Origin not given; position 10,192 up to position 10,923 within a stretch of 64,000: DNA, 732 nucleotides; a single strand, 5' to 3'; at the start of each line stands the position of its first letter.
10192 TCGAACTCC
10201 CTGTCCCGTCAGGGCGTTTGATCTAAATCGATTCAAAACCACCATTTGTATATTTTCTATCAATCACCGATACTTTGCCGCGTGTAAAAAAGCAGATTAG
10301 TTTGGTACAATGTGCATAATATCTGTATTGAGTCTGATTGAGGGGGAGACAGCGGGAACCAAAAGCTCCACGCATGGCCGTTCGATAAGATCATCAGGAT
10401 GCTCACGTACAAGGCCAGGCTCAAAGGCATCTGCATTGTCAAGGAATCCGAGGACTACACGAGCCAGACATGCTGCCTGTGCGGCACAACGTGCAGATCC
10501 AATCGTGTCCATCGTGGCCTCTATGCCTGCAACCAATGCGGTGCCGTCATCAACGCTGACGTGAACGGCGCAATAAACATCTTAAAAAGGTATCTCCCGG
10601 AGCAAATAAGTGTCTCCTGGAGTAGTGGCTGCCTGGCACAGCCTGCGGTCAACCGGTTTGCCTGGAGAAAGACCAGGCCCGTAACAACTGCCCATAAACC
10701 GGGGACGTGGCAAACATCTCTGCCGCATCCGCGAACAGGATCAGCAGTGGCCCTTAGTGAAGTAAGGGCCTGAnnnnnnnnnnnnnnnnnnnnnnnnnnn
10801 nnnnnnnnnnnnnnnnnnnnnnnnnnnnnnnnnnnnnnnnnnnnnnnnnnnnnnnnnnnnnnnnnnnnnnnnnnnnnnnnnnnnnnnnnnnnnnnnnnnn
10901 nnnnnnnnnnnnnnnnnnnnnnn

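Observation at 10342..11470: AT-rich accessory island with an IS200/IS605 tnpB 3' remnant, a right-end-like hairpin and an orphan 147-aa gene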

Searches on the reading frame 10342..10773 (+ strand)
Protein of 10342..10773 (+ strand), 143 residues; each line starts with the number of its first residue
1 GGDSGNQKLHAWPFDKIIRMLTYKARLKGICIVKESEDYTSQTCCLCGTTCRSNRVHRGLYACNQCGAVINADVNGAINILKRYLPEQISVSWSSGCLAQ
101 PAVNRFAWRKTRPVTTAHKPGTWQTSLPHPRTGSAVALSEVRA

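Call 5: search_protein_families(library=pfam, proteins=[window:10342-10773:+], max_evalue=0.1)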
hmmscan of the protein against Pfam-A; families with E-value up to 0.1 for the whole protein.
window:10342-10773:+ (143 aa): 1 family
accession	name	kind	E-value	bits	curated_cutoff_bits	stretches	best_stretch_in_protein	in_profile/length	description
PF07282.18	Cas12f1-like_TNB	-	8.7e-20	71.1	26.3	1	14-80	1-60/60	Cas12f1-like, TNB domain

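Call 11: find_homologous_proteins(query=window:10342-10773:+)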
Query window:10342-10773:+ (143 aa): 69 proteins with E <= 0.001 among 77 candidates.
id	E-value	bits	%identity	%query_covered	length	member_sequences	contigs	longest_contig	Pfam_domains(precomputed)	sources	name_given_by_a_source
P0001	3.5e-83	295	88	99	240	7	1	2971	PF01385.26,PF07282.19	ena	-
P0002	4.1e-80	285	87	97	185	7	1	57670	PF01385.26,PF07282.19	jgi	jgi:putative transposase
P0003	2.7e-76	272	85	99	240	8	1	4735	PF01385.26,PF07282.19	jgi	jgi:putative transposase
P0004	5.2e-71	255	79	99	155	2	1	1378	PF07282.19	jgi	jgi:putative transposase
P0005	1.5e-68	247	86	89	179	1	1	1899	PF01385.26,PF07282.19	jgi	jgi:putative transposase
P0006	2.0e-68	247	77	99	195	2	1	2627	PF07282.19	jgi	-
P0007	6.6e-66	239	83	87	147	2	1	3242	PF07282.19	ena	-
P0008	3.5e-59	217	87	78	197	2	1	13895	PF07282.19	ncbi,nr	ncbi:MAG TPA: zinc ribbon domain-containing protein [Nitrospirota bacterium]|nr:zinc ribbon domain-c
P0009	4.7e-59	217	83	78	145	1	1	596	PF07282.19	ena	-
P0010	2.0e-55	205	98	65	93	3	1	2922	PF07282.19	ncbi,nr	ncbi:MAG TPA: zinc ribbon domain-containing protein, partial [Nitrospirota bacterium]|nr:zinc ribbon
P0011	4.3e-55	204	69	100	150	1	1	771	PF07282.19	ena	-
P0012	5.3e-53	197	68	87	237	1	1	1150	PF01385.26,PF07282.19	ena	-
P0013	1.7e-51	192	66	99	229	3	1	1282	PF01385.26,PF07282.19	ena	-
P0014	1.5e-49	186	82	68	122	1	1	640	PF07282.19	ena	-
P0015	9.3e-43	164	88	59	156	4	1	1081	PF07282.19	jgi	jgi:hypothetical protein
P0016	8.7e-40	154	72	70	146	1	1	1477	PF07282.19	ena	-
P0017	1.9e-38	150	71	69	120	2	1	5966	PF07282.19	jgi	-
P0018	4.9e-38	148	52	92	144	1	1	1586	PF07282.19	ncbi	-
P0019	5.9e-37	145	63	79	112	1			PF07282.19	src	-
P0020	1.5e-35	140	72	65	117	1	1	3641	PF07282.19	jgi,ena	-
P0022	4.3e-32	129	52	88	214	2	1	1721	PF07282.19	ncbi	-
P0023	4.3e-30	123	58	78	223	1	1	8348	PF01385.26,PF07282.19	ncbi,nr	ncbi:MAG: transposase [Peptococcaceae bacterium]|nr:transposase [Peptococcaceae bacterium]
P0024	9.6e-28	115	48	80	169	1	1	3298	PF07282.19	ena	-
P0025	7.9e-27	112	78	42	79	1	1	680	PF07282.19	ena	-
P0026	8.5e-27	112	45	80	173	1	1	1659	PF07282.19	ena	-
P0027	1.1e-26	111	55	78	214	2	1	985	PF01385.26,PF07282.19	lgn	-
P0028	1.3e-26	111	47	80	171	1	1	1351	PF07282.19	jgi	jgi:putative transposase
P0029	1.4e-26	111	54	79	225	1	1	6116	PF01385.26,PF07282.19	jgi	-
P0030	2.5e-26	110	62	59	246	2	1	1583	PF01385.26,PF07282.19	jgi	-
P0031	3.5e-26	110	52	70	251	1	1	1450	PF01385.26,PF07282.19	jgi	jgi:putative transposase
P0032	7.5e-26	109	51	71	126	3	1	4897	PF07282.19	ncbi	ncbi:MAG: RNA-guided endonuclease TnpB family protein [Thermoproteota archaeon]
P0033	1.9e-25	107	54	78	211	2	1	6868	PF01385.26,PF07282.19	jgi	-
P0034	6.9e-25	106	51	70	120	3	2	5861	PF07282.19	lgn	-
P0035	2.3e-24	104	52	71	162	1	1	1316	PF07282.19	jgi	jgi:IS605 OrfB family transposase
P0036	1.1e-23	102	62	59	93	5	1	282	PF07282.19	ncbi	ncbi:zinc ribbon domain-containing protein, partial [Carboxydocella sp. JDF658]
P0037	2.0e-23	101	47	76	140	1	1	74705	PF07282.19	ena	-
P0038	2.0e-23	101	47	76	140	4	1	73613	PF07282.19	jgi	-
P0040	9.8e-21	92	54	59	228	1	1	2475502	PF01385.26,PF07282.19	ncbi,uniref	ncbi:RNA-guided endonuclease InsQ/TnpB family protein [Tepidibacillus infernus]|uniref:RNA-guided en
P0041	2.1e-20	91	59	56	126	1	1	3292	PF07282.19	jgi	-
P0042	2.6e-20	91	51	71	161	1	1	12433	PF07282.19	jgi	jgi:putative transposase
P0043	4.9e-17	80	45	71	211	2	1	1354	PF01385.26,PF07282.19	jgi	jgi:putative transposase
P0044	6.7e-15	73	45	71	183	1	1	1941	PF07282.19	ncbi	-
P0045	2.7e-14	71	45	73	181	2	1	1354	PF07282.19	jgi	jgi:putative transposase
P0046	1.5e-13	69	45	64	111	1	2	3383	PF07282.19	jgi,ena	-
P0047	2.8e-13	68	46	63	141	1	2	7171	PF07282.19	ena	-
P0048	4.5e-13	67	41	76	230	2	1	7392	PF01385.26,PF07282.19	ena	-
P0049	3.4e-12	64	48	57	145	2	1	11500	PF07282.19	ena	-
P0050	4.9e-12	64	48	56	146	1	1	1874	PF07282.19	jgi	jgi:putative transposase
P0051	1.2e-11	63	41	73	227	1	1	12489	PF01385.26,PF07282.19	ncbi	-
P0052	3.3e-11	61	41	73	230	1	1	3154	PF01385.26,PF03107.23,PF07282.19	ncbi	-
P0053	1.2e-10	59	41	60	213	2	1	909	PF01385.26,PF07282.19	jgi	jgi:putative transposase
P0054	1.6e-10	59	40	68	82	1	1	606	PF07282.19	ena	-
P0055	2.2e-9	55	37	74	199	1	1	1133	PF07282.19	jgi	jgi:putative transposase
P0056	4.8e-9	54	36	73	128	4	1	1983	PF07282.19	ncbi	-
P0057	1.2e-8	53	39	59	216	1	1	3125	PF07282.19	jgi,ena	-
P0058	1.7e-7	49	36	71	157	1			PF07282.19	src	-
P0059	3.5e-7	48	40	67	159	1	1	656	PF07282.19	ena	-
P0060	4.4e-7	48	38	67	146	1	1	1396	PF07282.19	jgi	jgi:putative transposase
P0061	4.7e-7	48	44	55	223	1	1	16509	PF07282.19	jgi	jgi:putative transposase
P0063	1.6e-6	46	41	59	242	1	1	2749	PF01385.26,PF07282.19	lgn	-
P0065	1.4e-5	43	38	59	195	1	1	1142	PF07282.19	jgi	jgi:putative transposase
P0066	1.4e-5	43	39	58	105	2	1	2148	PF07282.19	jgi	jgi:putative transposase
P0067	2.0e-5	43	40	59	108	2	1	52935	PF07282.19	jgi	jgi:putative transposase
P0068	2.3e-5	42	40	57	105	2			PF07282.19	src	-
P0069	8.2e-4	37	42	48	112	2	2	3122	PF07282.19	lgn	-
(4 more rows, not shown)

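Call 13: find_encoding_contigs(protein=P0001, flank=5000, max_places=4)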
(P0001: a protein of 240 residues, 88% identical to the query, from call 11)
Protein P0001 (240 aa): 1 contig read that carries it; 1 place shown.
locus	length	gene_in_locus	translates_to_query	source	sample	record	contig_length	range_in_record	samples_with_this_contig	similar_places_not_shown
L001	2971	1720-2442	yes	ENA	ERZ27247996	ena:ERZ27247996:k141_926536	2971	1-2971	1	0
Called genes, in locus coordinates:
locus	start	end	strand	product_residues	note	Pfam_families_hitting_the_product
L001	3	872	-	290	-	?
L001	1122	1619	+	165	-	-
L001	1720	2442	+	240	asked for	PF01385:OrfB_IS605, PF07282:Cas12f1-like_TNB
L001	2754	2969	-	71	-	?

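Call 14: find_encoding_contigs(protein=P0002, flank=6000, max_places=4)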
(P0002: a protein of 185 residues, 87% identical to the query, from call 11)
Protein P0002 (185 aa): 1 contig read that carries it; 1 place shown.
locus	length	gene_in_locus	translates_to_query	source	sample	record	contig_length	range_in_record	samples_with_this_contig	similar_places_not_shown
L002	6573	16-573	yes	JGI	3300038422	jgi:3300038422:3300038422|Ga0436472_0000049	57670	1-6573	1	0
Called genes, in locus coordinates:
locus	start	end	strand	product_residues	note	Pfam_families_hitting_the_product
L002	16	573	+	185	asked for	PF01385:OrfB_IS605 (weak), PF07282:Cas12f1-like_TNB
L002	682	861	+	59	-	-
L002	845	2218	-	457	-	PF00202:Aminotran_3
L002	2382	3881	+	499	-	PF00089:Trypsin, PF13365:Trypsin_2, PF00595:PDZ, PF13180:PDZ_2, PF17820:PDZ_6, PF13180:PDZ_2, PF17820:PDZ_6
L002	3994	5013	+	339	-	PF27675:YCF81_N, PF01850:PIN, PF01938:TRAM (weak)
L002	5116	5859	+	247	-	PF20772:TACO1_YebC_N, PF01709:Transcrip_reg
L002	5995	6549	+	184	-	PF02075:RuvC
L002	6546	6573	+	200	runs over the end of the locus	PF01330:RuvA_N, PF00633:HHH (faint), PF14520:HHH_5, PF07499:RuvA_C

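Call 15: find_encoding_contigs(protein=P0010, flank=5000, max_places=4)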
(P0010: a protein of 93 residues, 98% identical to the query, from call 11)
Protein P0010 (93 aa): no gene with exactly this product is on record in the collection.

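Call 22: search_protein_families(library=ncbifam, proteins=[window:10342-10773:+], max_evalue=1)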
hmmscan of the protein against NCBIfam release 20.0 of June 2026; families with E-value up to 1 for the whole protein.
window:10342-10773:+ (143 aa): 11 families
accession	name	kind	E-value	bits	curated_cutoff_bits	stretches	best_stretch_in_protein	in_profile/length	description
NF040570.1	guided_TnpB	subfamily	2.1e-25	89.8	100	1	6-83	311-389/389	RNA-guided endonuclease TnpB family protein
NF049972.1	CRISPR_Cas12f2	exception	3.5e-17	62.4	450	1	8-85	440-520/524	type V CRISPR-associated effector Cas12f2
NF038281.1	IS200_TnpB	exception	4.3e-08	32.7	425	1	15-83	288-358/360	IS200/IS605 family element RNA-guided endonuclease TnpB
TIGR01766.2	TIGR01766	domain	3.3e-07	30.7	32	1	4-41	45-82/82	IS200/IS605 family accessory protein TnpB-related protein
NF038280.1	IS607_TnpB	exception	6.1e-07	28.7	350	1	15-115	323-418/431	IS607 family element RNA-guided endonuclease TnpB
NF045604.1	cas_Cas12e_CasX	equivalog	0.00014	20.3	200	1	54-85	855-886/886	type V CRISPR RNA-guided endonuclease Cas12e/CasX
NF033950.0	Cas12c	equivalog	0.00051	17.8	250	1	58-89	1211-1244/1246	type V CRISPR-associated protein Cas12c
NF003058.0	PRK03976.1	equivalog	0.013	15.5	87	1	35-70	30-64/91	50S ribosomal protein L37ae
NF033949.1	Cas12b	equivalog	0.21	9.7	150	1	67-87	1118-1138/1253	type V CRISPR-associated protein Cas12b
NF011481.0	PRK14890.1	equivalog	0.34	11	61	1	33-67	19-57/61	putative Zn-ribbon RNA-binding protein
NF001658.0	PRK00423.1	subfamily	0.38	9.8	384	1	36-73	8-45/312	transcription initiation factor IIB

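Call 35: search_protein_families(library=pfam, proteins=[L001:1122-1619:+, L001:3-872:-], max_evalue=0.1)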
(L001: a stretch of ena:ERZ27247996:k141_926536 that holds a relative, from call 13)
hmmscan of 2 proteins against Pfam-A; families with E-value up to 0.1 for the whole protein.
L001:1122-1619:+ (165 aa): 0 families

L001:3-872:- (290 aa): 2 families
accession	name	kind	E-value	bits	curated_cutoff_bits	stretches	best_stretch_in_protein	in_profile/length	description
PF13229.12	Beta_helix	-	2e-07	31.2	25.9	1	90-198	18-115/158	Right handed beta helix region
PF05048.19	NosD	-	3.4e-07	30.4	23.6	1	87-195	74-181/212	Periplasmic copper-binding protein (NosD)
